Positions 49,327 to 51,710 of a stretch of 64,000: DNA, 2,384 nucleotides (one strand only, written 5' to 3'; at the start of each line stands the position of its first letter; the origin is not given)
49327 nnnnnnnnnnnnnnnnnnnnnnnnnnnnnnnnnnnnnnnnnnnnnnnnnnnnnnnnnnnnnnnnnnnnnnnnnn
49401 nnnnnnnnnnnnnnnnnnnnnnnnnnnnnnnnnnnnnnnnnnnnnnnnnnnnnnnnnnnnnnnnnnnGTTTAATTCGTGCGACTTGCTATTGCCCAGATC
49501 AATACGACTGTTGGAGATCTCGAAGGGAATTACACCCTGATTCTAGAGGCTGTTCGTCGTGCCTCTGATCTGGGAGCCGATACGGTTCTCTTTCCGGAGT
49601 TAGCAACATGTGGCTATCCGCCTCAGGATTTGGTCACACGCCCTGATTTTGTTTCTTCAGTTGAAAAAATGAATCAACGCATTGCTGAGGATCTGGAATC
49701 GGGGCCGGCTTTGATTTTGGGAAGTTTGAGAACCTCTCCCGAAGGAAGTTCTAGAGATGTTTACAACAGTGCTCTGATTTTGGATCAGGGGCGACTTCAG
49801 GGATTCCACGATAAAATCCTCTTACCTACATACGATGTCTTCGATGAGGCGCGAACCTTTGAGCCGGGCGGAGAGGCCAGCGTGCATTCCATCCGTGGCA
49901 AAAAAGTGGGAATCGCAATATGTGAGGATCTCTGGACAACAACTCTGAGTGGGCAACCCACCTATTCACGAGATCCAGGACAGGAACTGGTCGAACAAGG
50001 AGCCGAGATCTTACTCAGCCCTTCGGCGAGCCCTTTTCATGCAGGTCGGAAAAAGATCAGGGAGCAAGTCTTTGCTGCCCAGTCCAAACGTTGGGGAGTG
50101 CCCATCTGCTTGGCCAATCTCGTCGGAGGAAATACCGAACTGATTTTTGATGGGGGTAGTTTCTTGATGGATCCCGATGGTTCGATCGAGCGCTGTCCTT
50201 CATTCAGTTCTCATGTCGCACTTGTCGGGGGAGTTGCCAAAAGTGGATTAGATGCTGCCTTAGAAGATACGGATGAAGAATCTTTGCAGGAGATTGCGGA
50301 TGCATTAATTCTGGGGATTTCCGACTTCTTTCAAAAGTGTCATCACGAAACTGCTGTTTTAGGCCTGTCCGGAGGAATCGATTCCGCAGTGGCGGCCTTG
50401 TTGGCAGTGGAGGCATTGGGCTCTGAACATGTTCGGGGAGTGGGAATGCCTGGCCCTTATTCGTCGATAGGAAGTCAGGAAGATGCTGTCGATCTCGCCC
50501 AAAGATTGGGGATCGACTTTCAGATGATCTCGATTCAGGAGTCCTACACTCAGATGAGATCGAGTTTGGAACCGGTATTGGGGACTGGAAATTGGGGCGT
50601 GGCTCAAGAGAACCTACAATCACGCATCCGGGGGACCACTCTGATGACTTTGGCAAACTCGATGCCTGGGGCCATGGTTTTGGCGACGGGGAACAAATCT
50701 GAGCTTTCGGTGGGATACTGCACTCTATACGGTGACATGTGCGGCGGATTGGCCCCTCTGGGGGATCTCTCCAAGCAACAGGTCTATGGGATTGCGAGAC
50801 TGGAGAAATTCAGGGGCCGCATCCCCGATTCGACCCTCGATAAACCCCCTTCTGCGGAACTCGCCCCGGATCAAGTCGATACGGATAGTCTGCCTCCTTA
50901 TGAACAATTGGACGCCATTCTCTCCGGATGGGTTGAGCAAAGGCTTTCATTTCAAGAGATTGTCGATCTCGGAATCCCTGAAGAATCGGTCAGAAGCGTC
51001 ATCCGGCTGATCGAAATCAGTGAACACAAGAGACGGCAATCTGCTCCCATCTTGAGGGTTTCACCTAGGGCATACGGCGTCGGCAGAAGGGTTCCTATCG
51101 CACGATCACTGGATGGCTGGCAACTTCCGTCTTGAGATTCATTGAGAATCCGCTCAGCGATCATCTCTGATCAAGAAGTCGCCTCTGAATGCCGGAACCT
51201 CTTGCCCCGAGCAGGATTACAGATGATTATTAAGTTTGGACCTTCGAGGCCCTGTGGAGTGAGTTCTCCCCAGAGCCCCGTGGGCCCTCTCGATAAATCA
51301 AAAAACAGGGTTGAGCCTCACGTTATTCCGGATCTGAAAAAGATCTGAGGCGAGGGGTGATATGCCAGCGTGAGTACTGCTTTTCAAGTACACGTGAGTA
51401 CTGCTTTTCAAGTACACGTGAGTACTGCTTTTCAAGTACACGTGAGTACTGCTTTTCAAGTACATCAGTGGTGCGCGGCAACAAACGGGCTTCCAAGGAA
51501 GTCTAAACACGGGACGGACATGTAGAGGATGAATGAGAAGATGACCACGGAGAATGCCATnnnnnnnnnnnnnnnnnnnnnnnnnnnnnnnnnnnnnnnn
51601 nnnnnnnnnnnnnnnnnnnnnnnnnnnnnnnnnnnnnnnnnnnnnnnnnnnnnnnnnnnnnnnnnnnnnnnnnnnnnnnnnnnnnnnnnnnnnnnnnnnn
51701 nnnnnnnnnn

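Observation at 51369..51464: Four perfect 24-bp tandem repeats in the citrate synthase promoter region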

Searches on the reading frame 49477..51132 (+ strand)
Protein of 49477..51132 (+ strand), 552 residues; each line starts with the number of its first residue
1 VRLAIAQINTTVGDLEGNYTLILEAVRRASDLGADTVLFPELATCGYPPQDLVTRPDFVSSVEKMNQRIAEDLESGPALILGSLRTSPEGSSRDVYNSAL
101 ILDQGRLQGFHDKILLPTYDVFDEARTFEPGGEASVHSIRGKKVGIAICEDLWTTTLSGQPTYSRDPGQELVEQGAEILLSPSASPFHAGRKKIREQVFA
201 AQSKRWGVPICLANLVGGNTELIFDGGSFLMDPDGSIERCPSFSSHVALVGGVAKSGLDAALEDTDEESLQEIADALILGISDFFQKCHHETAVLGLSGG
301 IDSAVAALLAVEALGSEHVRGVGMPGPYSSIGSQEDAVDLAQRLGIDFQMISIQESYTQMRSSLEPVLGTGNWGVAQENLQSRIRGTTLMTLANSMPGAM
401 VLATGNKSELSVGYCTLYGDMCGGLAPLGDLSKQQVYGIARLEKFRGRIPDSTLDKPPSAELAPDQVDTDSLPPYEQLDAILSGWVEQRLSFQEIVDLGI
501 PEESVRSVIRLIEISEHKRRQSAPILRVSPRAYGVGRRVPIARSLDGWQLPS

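Call 29: find_encoding_contigs(protein=window:49477-51132:+, flank=1500, max_places=10)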
Protein window:49477-51132:+ (552 aa): 22 contigs read that carry it; 10 places shown.
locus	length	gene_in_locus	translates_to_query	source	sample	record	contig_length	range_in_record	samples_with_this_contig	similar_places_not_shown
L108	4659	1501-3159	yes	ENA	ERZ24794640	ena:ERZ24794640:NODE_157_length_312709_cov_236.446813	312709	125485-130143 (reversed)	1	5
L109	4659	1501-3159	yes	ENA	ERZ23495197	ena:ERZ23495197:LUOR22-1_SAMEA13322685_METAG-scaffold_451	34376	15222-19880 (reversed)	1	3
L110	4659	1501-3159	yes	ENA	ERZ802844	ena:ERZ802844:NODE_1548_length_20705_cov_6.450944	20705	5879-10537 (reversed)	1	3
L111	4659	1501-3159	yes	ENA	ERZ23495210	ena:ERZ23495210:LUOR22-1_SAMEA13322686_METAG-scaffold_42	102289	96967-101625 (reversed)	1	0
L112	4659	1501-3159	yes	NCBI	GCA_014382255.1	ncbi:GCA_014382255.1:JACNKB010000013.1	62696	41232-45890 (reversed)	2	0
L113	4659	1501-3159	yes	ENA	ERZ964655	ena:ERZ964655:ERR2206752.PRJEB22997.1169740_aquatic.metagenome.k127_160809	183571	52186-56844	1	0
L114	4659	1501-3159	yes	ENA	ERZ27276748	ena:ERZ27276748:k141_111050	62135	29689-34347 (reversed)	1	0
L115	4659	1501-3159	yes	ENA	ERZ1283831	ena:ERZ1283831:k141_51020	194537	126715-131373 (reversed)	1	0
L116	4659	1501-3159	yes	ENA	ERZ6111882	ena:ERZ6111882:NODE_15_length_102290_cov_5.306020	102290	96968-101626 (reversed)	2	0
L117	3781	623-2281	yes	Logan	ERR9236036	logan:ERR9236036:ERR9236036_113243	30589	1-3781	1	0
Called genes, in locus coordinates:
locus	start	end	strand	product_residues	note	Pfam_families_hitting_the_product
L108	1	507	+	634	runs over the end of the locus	-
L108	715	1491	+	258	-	PF00106:adh_short, PF13561:adh_short_C2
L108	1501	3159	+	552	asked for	PF00795:CN_hydrolase, PF02540:NAD_synthase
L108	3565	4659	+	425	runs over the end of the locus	PF00285:Citrate_synt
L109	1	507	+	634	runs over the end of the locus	-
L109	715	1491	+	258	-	PF00106:adh_short, PF13561:adh_short_C2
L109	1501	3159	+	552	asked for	PF00795:CN_hydrolase, PF02540:NAD_synthase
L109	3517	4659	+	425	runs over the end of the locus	PF00285:Citrate_synt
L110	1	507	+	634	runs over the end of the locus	-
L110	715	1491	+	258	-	PF00106:adh_short, PF13561:adh_short_C2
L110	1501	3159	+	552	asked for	PF00795:CN_hydrolase, PF02540:NAD_synthase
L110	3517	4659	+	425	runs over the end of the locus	PF00285:Citrate_synt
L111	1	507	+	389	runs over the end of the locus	?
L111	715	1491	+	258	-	PF00106:adh_short, PF13561:adh_short_C2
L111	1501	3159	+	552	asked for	PF00795:CN_hydrolase, PF02540:NAD_synthase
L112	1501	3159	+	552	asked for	PF00795:CN_hydrolase, PF02540:NAD_synthase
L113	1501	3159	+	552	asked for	PF00795:CN_hydrolase, PF02540:NAD_synthase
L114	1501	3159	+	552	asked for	PF00795:CN_hydrolase, PF02540:NAD_synthase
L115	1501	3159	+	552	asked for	PF00795:CN_hydrolase, PF02540:NAD_synthase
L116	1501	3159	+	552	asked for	PF00795:CN_hydrolase, PF02540:NAD_synthase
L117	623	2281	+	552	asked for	PF00795:CN_hydrolase, PF02540:NAD_synthase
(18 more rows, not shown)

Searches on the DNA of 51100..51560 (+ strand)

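Call 22: search_rna_families(source=window, start=51100, end=51560, threshold=evalue, max_evalue=10)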
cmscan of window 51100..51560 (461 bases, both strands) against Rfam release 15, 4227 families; matches with E-value up to 10: 4.
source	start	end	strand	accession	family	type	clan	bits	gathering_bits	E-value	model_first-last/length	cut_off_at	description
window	51237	51288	+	RF04135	MIR5062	Gene; miRNA;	-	19.2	140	0.32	1-158/158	no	MIR5062 microRNA precursor family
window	51245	51280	-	RF02792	sRNA162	Gene; antisense;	-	16.7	78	1.6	14-51/190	no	Archaeal Small RNA 162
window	51242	51283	+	RF00805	mir-351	Gene; miRNA;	-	14.6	70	3.9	1-75/75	no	mir-351 microRNA precursor family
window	51240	51282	+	RF00989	mir-492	Gene; miRNA;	-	14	76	2.5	1-75/75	no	mir-492 microRNA precursor family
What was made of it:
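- On Known structured RNA family (Rfam): Only chance-level miRNA hits (E > 0.3) in 51100-51560 (call 22).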

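Call 50: build_rna_model(alignment_id=A2)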
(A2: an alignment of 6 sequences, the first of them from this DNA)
Model R1 built from alignment A2 (6 sequences, 97 columns); structure: RNAalifold consensus.
model positions 71; base pairs 17; branch points 0; effective number of sequences 4.47; information 0.793 bits per position. Calibrated on 0.2 Mb of random sequence (short: E-values are rough).
structure used (alignment columns):
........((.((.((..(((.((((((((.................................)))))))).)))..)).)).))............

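Call 51: search_with_rna_model(model_id=R1, sources=[window, L011, L012, L013, L014, L015, L016, L017, L018, L019, L020, L021, L022, L023, L024, L025, L026, L027, L028, L029, L030, L031, L032, L033, L034, L035, L036, L037, L038, L039, L040, L041, L042, L043, L044, L045, L046, L047, L048, L049, L050, L052, L057, L059, L060, L063, L070, L071, L072, L074, L086, L091, L092, L099, L102, L104, L106, L107], max_evalue=1)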
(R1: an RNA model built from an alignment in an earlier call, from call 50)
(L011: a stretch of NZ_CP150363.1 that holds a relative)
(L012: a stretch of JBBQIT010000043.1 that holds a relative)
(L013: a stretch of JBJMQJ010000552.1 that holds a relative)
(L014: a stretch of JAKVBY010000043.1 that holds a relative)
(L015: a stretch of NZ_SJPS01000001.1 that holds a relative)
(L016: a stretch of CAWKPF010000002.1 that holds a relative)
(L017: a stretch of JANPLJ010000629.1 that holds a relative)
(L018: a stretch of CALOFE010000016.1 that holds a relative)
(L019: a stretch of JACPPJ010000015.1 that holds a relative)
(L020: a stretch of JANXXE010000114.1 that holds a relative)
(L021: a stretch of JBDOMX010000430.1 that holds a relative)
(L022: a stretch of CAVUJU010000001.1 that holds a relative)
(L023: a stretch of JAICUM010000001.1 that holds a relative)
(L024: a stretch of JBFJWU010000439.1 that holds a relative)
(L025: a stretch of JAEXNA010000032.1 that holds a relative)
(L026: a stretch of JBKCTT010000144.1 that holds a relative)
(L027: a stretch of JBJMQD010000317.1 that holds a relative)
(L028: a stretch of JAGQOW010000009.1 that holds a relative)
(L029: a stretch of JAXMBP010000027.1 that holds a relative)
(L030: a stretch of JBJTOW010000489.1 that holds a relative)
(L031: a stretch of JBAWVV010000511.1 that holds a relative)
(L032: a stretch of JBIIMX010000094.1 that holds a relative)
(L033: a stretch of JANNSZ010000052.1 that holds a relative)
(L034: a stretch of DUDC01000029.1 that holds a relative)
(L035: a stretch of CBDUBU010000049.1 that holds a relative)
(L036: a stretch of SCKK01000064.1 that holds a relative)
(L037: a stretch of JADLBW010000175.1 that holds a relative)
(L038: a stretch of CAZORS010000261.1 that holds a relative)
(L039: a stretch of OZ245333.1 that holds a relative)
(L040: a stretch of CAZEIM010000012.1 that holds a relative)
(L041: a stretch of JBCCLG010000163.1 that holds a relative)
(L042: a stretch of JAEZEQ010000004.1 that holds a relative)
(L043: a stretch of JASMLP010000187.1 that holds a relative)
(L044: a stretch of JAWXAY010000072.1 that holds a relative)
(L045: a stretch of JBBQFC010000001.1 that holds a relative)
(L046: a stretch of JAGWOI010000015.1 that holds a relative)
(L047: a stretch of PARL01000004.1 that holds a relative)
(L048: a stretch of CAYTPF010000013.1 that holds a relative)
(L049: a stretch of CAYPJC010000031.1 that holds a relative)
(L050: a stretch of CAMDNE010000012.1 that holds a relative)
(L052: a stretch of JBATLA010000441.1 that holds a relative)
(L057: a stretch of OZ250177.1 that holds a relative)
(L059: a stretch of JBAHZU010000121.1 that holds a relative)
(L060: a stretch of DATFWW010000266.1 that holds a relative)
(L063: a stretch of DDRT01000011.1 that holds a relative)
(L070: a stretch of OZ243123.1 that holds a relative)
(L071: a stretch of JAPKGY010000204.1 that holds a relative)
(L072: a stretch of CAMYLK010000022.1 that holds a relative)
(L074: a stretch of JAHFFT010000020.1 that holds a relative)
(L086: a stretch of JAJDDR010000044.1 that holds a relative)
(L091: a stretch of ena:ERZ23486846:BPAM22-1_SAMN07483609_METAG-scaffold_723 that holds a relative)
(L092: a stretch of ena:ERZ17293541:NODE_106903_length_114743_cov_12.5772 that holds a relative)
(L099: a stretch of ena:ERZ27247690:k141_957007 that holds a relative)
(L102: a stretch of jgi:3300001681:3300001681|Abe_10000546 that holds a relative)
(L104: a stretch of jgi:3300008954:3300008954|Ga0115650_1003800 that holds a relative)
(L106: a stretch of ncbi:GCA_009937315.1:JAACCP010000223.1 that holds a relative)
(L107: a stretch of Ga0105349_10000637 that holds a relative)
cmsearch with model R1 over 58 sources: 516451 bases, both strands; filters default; matches with E-value up to 1: 14.
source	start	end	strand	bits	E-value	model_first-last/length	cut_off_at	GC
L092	2824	2895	+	75.7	2.7e-14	1-71/71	no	0.68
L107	870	939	-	74.9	4.1e-14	1-71/71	no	0.59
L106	2773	2842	+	74.4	5.3e-14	1-71/71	no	0.6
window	51230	51299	+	72.6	1.3e-13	1-71/71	no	0.57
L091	2963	3026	+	63.9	1.3e-11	1-71/71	no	0.61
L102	2816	2894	+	61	6e-11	1-71/71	no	0.73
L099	2858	2953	+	53.9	2.4e-09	1-71/71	no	0.62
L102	2814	2893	-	32.2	0.00021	1-71/71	no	0.73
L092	2818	2893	-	30.9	0.00041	1-71/71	no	0.66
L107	874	944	+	29.4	0.0009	1-71/71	no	0.58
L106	2768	2838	-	27.6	0.0024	1-71/71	no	0.61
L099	2855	2950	-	26.8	0.0035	1-71/71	no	0.61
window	51225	51295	-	25.3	0.0077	1-71/71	no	0.56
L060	8141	8183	+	25.2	0.0081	15-57/71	no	0.72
